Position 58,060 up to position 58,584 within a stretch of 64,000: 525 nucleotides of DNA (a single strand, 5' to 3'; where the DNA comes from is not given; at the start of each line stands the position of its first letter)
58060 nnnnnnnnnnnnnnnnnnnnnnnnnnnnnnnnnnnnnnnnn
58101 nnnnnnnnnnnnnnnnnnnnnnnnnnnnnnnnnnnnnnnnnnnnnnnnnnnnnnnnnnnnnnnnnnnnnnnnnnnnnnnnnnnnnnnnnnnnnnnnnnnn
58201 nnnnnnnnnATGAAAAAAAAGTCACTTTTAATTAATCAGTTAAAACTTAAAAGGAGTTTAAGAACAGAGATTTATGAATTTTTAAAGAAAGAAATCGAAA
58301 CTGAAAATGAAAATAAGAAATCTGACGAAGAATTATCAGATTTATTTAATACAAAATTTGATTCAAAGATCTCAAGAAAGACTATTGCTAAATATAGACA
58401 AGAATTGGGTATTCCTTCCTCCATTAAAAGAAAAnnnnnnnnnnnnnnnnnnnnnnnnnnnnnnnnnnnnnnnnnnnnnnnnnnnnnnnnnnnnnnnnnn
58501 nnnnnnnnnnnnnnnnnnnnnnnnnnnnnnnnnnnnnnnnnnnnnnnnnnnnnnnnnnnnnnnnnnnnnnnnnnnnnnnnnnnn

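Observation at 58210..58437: Intact 75-aa RpoN-box relic occupying the rpoN locus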

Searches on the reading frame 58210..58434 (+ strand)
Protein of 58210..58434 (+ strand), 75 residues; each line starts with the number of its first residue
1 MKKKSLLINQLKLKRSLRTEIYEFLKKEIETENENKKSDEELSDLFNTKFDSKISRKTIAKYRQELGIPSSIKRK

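Call 3: search_protein_families(library=pfam, proteins=[window:58210-58434:+], max_evalue=1)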
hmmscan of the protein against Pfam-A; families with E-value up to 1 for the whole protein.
window:58210-58434:+ (75 aa): 3 families
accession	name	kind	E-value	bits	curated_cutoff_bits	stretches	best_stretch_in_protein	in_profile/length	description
PF04552.19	Sigma54_DBD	-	5.9e-12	46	22.8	1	18-75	102-159/160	Sigma-54, DNA binding domain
PF08599.15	Nbs1_C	-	0.025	15.1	25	1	14-47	30-63/64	DNA damage repair protein Nbs1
PF13276.12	HTH_21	-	0.09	13.5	28.1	1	50-75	34-59/60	HTH-like domain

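Call 4: search_protein_families(library=ncbifam, proteins=[window:58210-58434:+], max_evalue=1)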
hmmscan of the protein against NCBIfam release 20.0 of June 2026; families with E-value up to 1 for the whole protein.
window:58210-58434:+ (75 aa): 8 families
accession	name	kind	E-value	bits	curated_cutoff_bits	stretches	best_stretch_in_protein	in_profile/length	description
TIGR02395.1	rpoN_sigma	equivalog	1.5e-12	47.3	277.35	1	19-75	378-434/434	RNA polymerase factor sigma-54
NF004602.0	PRK05932.2-4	equivalog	3.4e-10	39.3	506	1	19-75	352-409/416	RNA polymerase factor sigma-54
NF004595.0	PRK05932.1-2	equivalog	1e-07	31.2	513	1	19-75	425-481/484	RNA polymerase factor sigma-54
NF009118.0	PRK12469.1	subfamily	6.2e-07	28.6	396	1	22-75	426-479/483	RNA polymerase factor sigma-54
NF004596.0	PRK05932.1-3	subfamily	6.4e-07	28.7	499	1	18-75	452-505/515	RNA polymerase factor sigma-54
NF004597.0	PRK05932.1-4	equivalog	1.2e-05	24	817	1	19-75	418-474/477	RNA polymerase factor sigma-54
NF004598.0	PRK05932.1-5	equivalog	0.00015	20.7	621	1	19-75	446-502/504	RNA polymerase factor sigma-54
NF011840.0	PRK15312.1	equivalog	0.041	13.3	515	1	11-63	137-188/298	antimicrobial resistance protein Mig-14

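Call 5: find_homologous_proteins(query=window:58210-58434:+, max_evalue=0.001)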
Query window:58210-58434:+ (75 aa): 53 proteins with E <= 0.001 among 58 candidates.
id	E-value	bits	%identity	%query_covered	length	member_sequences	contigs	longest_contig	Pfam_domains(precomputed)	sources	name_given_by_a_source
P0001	2.4e-35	136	96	99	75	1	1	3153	PF04552.20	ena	-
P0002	4.6e-35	135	95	100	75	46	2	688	PF04552.20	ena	-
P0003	3.3e-34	133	93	100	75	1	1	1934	PF04552.20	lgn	-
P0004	4.9e-34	132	92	100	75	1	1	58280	PF04552.20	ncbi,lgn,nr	ncbi:hypothetical protein N9S29_00750 [SAR86 cluster bacterium]|nr:hypothetical protein [SAR86 clust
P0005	7.1e-34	132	92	100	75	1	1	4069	PF04552.20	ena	-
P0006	1.5e-33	131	91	100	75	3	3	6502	PF04552.20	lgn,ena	-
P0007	2.5e-33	130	92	100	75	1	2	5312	PF04552.20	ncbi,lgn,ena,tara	tara:strand:+ start:2323 stop:2550 length:228 start_codon:yes stop_codon:yes gene_type:complete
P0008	3.2e-33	130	92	100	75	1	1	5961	PF04552.20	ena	-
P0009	4.5e-33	129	91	100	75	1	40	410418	PF04552.20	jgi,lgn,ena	jgi:RNA polymerase sigma-54 factor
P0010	1.9e-32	127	89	100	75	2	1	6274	PF04552.20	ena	-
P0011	3.6e-32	126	89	100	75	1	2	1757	PF04552.20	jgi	jgi:RNA polymerase sigma-54 factor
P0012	4.3e-32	126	89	100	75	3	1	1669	PF04552.20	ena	-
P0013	2.2e-31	124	89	100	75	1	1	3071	PF04552.20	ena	-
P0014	6.2e-24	100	73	100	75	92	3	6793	PF04552.20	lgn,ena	-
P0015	1.9e-23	99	73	100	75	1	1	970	PF04552.20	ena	-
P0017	3.2e-23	98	72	99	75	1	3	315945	PF04552.20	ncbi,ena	-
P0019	3.9e-23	98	72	100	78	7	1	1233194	PF04552.20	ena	-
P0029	1.0e-22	97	71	100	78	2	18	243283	PF04552.20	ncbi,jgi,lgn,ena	jgi:RNA polymerase sigma-54 factor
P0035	2.0e-22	96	72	100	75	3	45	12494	PF04552.20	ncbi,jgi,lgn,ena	-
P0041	1.2e-21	93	68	96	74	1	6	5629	PF04552.20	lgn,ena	-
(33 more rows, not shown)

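Call 11: find_encoding_contigs(protein=P0019, flank=10000, max_places=3)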
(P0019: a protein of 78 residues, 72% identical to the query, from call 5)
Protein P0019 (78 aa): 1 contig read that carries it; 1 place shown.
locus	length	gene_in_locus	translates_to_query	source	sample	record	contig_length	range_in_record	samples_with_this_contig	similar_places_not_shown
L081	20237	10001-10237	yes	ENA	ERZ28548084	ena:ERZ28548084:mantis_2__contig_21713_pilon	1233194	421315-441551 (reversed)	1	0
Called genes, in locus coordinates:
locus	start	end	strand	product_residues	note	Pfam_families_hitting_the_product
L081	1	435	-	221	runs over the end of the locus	PF02167:Cytochrom_C1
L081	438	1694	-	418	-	PF00033:Cytochrome_B, PF13631:Cytochrom_B_N_2, PF00032:Cytochrom_B_C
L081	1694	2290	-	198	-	PF10399:UCR_Fe-S_N, PF00355:Rieske (weak)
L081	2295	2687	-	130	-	PF00380:Ribosomal_S9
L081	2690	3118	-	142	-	PF00572:Ribosomal_L13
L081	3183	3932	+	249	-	PF00089:Trypsin, PF13365:Trypsin_2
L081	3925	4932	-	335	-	PF00815:Histidinol_dh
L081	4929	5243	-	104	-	PF00815:Histidinol_dh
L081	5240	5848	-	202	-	PF01634:HisG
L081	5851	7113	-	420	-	PF00275:EPSP_synthase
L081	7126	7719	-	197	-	PF05494:MlaC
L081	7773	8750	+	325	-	PF01380:SIS, PF00571:CBS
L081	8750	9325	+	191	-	-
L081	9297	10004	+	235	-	PF00005:ABC_tran, PF13304:AAA_21 (faint), PF12399:BCA_ABC_TP_C (faint)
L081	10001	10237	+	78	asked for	PF04552:Sigma54_DBD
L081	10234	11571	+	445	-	PF03448:MgtE_N, PF14841:FliG_M (faint), PF00571:CBS (weak), PF01769:MgtE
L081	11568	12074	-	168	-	PF04093:MreD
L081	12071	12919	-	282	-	PF04085:MreC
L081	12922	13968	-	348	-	PF00022:Actin, PF06723:MreB_Mbl, PF00012:HSP70, PF11104:PilM_2 (faint), PF14450:FtsA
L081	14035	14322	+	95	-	PF02686:GatC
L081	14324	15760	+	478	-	PF01425:Amidase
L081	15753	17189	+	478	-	PF02934:GatB_N, PF02637:GatB_Yqey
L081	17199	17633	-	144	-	PF01575:MaoC_dehydratas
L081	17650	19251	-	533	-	PF00501:AMP-binding, PF13193:AMP-binding_C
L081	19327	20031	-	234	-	PF00899:ThiF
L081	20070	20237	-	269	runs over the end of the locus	PF17827:PrmC_N, PF10294:Methyltransf_16 (weak), PF05175:MTS, PF06325:PrmA, PF08242:Methyltransf_12 (weak), PF13649:Methyltransf_25, PF13847:Methyltransf_31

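Call 12: find_encoding_contigs(protein=P0009, flank=10000, max_places=3)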
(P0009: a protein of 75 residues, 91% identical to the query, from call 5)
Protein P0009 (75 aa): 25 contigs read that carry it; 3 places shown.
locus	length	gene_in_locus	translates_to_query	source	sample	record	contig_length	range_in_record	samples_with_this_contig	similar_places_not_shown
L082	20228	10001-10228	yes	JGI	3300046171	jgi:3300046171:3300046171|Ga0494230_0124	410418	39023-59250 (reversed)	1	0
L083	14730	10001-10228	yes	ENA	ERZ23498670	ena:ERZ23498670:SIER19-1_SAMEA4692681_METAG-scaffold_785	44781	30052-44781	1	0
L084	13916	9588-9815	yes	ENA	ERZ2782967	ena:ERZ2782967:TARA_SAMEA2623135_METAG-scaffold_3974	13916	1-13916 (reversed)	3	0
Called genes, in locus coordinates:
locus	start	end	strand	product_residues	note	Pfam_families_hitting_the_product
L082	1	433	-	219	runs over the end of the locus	PF02167:Cytochrom_C1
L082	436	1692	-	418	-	PF00033:Cytochrome_B, PF13631:Cytochrom_B_N_2, PF00032:Cytochrom_B_C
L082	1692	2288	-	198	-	PF10399:UCR_Fe-S_N, PF00355:Rieske (weak)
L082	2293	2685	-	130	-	PF00380:Ribosomal_S9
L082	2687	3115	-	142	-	PF00572:Ribosomal_L13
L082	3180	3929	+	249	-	PF00089:Trypsin, PF13365:Trypsin_2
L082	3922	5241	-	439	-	PF00815:Histidinol_dh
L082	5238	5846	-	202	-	PF01634:HisG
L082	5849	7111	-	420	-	PF00275:EPSP_synthase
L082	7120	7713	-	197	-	PF05494:MlaC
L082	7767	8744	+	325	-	PF01380:SIS, PF00571:CBS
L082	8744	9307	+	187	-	-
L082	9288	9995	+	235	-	PF00005:ABC_tran, PF13304:AAA_21 (faint)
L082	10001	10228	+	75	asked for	PF04552:Sigma54_DBD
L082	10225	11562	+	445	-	PF03448:MgtE_N, PF14841:FliG_M (faint), PF00571:CBS, PF01769:MgtE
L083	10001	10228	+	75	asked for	PF04552:Sigma54_DBD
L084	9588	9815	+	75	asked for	PF04552:Sigma54_DBD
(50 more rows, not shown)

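Call 13: find_encoding_contigs(protein=P0017, flank=10000, max_places=2)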
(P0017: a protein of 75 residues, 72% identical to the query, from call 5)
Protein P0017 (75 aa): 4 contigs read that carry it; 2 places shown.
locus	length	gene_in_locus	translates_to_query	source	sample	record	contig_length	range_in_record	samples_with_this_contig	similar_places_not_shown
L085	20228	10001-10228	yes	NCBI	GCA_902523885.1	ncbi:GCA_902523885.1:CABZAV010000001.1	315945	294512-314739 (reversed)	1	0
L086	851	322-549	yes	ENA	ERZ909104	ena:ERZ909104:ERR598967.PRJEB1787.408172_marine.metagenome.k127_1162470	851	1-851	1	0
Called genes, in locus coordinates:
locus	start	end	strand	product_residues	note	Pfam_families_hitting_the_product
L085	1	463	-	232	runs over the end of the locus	PF02167:Cytochrom_C1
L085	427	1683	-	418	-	PF00033:Cytochrome_B, PF13631:Cytochrom_B_N_2, PF00032:Cytochrom_B_C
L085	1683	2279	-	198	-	PF10399:UCR_Fe-S_N, PF00355:Rieske (weak)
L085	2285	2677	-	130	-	PF00380:Ribosomal_S9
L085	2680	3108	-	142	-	PF00572:Ribosomal_L13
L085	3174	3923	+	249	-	PF00089:Trypsin, PF13365:Trypsin_2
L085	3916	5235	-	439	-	PF00815:Histidinol_dh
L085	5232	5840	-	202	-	PF01634:HisG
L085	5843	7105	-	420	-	PF00275:EPSP_synthase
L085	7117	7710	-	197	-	PF05494:MlaC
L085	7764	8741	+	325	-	PF01380:SIS, PF00571:CBS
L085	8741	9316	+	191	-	-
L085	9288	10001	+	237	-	PF00005:ABC_tran, PF13304:AAA_21 (faint)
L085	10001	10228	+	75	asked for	PF04552:Sigma54_DBD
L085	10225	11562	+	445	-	PF03448:MgtE_N, PF00571:CBS (weak), PF01769:MgtE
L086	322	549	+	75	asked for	PF04552:Sigma54_DBD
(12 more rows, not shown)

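Call 14: find_encoding_contigs(protein=P0035, flank=10000, max_places=2)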
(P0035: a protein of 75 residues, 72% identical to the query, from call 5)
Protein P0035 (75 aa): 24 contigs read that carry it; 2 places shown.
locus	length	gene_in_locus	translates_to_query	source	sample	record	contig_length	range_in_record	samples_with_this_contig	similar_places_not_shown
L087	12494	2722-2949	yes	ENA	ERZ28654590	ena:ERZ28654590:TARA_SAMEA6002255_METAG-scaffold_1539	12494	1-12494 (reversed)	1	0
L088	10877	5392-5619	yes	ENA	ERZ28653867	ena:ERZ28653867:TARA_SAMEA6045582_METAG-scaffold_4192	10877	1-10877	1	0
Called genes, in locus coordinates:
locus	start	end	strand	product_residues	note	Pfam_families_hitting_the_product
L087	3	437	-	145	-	?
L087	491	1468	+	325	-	PF01380:SIS, PF00571:CBS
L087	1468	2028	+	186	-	-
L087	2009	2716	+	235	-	PF02463:SMC_N (weak), PF00005:ABC_tran, PF13304:AAA_21 (weak)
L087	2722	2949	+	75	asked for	PF04552:Sigma54_DBD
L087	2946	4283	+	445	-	PF03448:MgtE_N, PF00571:CBS, PF01769:MgtE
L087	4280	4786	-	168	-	PF04093:MreD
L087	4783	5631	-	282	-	PF04085:MreC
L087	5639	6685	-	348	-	PF00022:Actin, PF06723:MreB_Mbl, PF00012:HSP70, PF11104:PilM_2 (faint), PF14450:FtsA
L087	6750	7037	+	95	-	PF02686:GatC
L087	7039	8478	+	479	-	PF01425:Amidase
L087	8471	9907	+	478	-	PF02934:GatB_N, PF02637:GatB_Yqey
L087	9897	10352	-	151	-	PF01575:MaoC_dehydratas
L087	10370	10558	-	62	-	PF13193:AMP-binding_C (weak)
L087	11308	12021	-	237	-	PF00899:ThiF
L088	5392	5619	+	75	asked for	PF04552:Sigma54_DBD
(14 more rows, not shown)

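Call 15: find_encoding_contigs(protein=P0041, flank=10000, max_places=2)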
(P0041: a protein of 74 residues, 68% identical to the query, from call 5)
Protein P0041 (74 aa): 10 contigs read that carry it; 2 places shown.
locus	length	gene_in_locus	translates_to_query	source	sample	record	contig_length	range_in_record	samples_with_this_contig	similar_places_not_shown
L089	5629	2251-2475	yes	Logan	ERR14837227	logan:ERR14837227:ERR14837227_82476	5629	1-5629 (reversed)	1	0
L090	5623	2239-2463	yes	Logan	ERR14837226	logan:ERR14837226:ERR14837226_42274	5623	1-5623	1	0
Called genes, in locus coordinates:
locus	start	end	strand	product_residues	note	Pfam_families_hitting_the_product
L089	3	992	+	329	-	?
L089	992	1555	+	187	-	-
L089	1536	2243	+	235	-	PF00005:ABC_tran, PF13304:AAA_21 (faint)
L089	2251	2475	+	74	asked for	PF04552:Sigma54_DBD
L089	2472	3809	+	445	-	PF03448:MgtE_N, PF00571:CBS, PF01769:MgtE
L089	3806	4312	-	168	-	PF04093:MreD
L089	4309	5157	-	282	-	PF04085:MreC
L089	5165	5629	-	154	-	?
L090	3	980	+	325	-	?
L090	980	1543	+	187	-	-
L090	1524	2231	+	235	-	PF00005:ABC_tran, PF13304:AAA_21 (faint)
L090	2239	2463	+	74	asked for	PF04552:Sigma54_DBD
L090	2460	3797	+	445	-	PF03448:MgtE_N, PF00571:CBS, PF01769:MgtE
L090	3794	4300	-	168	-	PF04093:MreD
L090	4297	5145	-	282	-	PF04085:MreC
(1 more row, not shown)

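Call 20: search_solved_structures(query=A1, max_evalue=0.01, show_alignments=3)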
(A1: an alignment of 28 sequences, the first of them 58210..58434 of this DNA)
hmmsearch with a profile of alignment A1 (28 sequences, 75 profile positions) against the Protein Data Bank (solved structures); distinct sequences matched with E-value up to 0.01: 23.
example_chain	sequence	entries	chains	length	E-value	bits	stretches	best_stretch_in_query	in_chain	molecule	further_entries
2o8k_A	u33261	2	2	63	1.3e-09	41.2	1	21-74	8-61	RNA polymerase sigma factor RpoN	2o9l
2ahq_A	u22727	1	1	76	1.7e-09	40.9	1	21-74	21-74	RNA polymerase sigma factor RpoN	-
5ui5_I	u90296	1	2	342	6.9e-08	35.7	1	21-74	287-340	RNA polymerase sigma factor RpoN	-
2mt3_A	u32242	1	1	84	4.5e-06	29.9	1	19-75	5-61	RNA polymerase sigma-54 factor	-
8f1i_M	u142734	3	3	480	5.5e-05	26.4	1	19-75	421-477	RNA polymerase sigma-54 factor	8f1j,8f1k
9mse_M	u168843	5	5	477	5.6e-05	26.4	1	19-75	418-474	RNA polymerase sigma-54 factor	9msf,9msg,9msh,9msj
9q91_M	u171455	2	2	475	6.5e-05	26.2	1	19-75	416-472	RNA polymerase sigma-54 factor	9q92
7qv9_M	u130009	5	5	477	6.5e-05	26.2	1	19-75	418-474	RNA polymerase sigma-54 factor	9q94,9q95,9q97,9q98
5ui8_M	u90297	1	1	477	6.5e-05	26.2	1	19-75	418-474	RNA polymerase sigma-54 factor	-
7qxi_M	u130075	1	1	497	7.1e-05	26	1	19-75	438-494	RNA polymerase sigma-54 factor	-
7qwp_M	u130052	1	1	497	7.2e-05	26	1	19-75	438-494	RNA polymerase sigma-54 factor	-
9q90_M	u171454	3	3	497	7.2e-05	26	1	19-75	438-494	RNA polymerase sigma-54 factor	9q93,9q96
5nwt_M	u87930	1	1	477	7.4e-05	26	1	19-75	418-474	RNA polymerase sigma-54 factor,RNA polymerase sigma-54 factor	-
6gh5_M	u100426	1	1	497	7.5e-05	26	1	19-75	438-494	RNA polymerase sigma-54 factor,RNA polymerase sigma-54 factor,RNA polymerase sigma-54 fact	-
6gfw_M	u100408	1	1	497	7.5e-05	26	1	19-75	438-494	RNA polymerase sigma-54 factor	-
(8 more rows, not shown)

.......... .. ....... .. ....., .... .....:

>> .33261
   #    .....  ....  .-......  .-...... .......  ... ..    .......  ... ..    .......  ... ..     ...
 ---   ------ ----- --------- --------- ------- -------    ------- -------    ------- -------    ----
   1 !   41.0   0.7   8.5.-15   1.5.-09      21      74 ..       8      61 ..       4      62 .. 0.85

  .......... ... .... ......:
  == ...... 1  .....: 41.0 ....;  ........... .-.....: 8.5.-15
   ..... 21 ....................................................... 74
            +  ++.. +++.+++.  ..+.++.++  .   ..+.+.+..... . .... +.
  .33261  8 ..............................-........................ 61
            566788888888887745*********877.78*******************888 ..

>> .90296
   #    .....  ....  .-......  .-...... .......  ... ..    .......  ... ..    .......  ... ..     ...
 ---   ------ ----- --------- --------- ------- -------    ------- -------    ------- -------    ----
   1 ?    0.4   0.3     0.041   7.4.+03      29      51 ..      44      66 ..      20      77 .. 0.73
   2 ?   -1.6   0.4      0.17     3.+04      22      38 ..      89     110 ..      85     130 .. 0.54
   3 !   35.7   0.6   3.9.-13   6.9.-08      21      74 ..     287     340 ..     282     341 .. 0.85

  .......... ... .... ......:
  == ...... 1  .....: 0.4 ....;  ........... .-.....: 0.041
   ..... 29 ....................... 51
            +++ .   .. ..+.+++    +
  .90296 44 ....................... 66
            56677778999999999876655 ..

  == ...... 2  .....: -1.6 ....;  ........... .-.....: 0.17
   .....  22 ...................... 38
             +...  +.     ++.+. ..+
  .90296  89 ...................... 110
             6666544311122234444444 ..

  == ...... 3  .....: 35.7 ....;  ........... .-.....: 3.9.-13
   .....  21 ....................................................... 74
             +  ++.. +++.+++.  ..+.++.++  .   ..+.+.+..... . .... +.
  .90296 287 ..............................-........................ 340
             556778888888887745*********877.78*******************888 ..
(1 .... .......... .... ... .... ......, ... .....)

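Call 23: predict_structure(alignment_id=A1)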
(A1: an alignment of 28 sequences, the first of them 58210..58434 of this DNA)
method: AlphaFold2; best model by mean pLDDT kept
length: 75 residues; sequences in the alignment: 28
mean_pLDDT: 75.9   pTM: 0.56
mean pLDDT of the five models: 75.9, 75.8, 74.9, 73.5, 72.4
residues with pLDDT >= 90: 4; 70-90: 45; 50-70: 24; < 50: 2
segments of 3 or more residues with pLDDT < 50: none
pLDDT, mean of each block of 10 residues (from residue 1): 58 71 84 72 89 88 81 53
secondary structure, 60 per line:
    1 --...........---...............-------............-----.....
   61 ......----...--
elements in order: H3-13 H17-31 H39-50 H56-66

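Call 24: search_protein_representatives(alignment_id=A1)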
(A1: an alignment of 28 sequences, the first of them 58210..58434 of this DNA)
Query: 28 sequences, 75 profile positions. Proteins with E-value up to 0.001 (for the whole library): 314; up to 1e-10: 10; up to 1e-30: 1. The best 150 are listed.
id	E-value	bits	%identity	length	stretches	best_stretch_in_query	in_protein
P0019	5.3e-40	151.4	-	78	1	1-75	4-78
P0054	1.2e-23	99.1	-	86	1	1-52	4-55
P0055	2.3e-22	95.0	-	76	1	1-56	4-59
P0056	5.3e-22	93.8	-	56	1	1-49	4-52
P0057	2.6e-21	91.6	-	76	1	3-75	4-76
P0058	1.4e-18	82.8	-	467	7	37-75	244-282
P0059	1.4e-15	73.2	-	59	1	1-42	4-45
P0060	9.3e-13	64.2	-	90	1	12-47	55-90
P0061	2.4e-12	62.8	-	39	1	1-39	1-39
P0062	6.0e-12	61.6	-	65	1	1-37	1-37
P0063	8.6e-09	51.5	-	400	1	4-75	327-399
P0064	9.4e-09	51.3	-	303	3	20-74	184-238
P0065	1.5e-08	50.7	-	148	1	22-75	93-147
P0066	1.6e-08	50.6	-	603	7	53-74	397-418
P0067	3.4e-08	49.6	-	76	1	10-75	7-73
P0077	8.1e-07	45.1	-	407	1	4-75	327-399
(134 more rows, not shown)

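Call 28: fold_search(model_id=the predicted structure, library=pdb)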
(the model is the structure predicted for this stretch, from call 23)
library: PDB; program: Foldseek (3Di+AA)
matches with E <= 10: 62; with E <= 0.001: 0
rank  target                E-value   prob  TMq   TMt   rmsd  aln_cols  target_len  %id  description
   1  5nwt_M                2.0e-01  0.99  0.59  0.12   2.6        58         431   38  Crystal Structure of Escherichia coli RNA polymerase - Sigma54 Holoenzyme complex (released 2017-09-13)
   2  9msf_M                3.2e-01  0.99  0.62  0.12   1.6        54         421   41  de novo SigN RNA polymerase transcription initiation intermediate with post-catalytic bEBP state (RPi1 closed ring) (released 2025-08-13)
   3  9msg_M                3.6e-01  0.98  0.59  0.11   1.8        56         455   38  De novo SigN RNA polymerase transcription initiation intermediate with bound SigN-RII (released 2025-08-13)
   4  5ui8_M                4.9e-01  0.95  0.60  0.14   2.8        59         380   39  structure of sigmaN-holoenzyme (released 2017-02-22)
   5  8f1k_M                8.1e-01  0.91  0.56  0.11   2.1        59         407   36  SigN RNA polymerase early-melted intermediate bound to full duplex DNA fragment dhsU36 (-12T) (released 2023-04-05)
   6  8f1j_M                8.7e-01  0.87  0.56  0.11   2.2        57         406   37  SigN RNA polymerase early-melted intermediate bound to mismatch DNA fragment dhsU36mm2 (-12A) (released 2023-04-05)
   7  9msj_M                8.7e-01  0.84  0.57  0.13   3.0        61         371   39  de novo SigN RNA polymerase NTP-bound open complex (RPo+2A) (released 2025-08-13)
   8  9mse_M                1.0e+00  0.85  0.56  0.11   2.2        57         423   37  de novo SigN RNA polymerase transcription initiation intermediate with pre-catalytic bEBP state (RPi1 open ring) (released 2025-08-13)
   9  9msh_M                1.1e+00  0.87  0.61  0.14   2.3        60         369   38  de novo SigN RNA polymerase open complex (RPo) (released 2025-08-13)
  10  3ol3_A                1.4e+00  0.35  0.47  0.39   9.4        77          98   14  Crystal structure of a putative uncharacterized protein from Mycobacterium smegamtis, an ortholog of Rv0543c, iodide p (released 2010-09-08)
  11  3ol4_A                1.7e+00  0.33  0.47  0.40   9.6        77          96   14  Crystal structure of a putative uncharacterized protein from Mycobacterium smegmatis, an ortholog of Rv0543c (released 2010-09-08)
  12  7qwp_M                3.0e+00  0.60  0.62  0.13   2.0        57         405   37  CryoEM structure of bacterial transcription close complex (RPc) (released 2022-11-09)
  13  9q98_M                3.7e+00  0.25  0.50  0.11   4.0        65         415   28  CryoEM structure of bacterial transcription intermediate complex mediated by activator PspF containing nifH promoter D (released 2025-03-26)
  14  2ao9_H                3.7e+00  0.20  0.47  0.33   4.3        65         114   18  Structural Genomics, The crystal structure of a Phage protein (phBC6A51) from Bacillus cereus ATCC 14579 (released 2005-09-27)
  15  3ol4_B                3.7e+00  0.16  0.45  0.38  10.4        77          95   14  Crystal structure of a putative uncharacterized protein from Mycobacterium smegmatis, an ortholog of Rv0543c (released 2010-09-08)
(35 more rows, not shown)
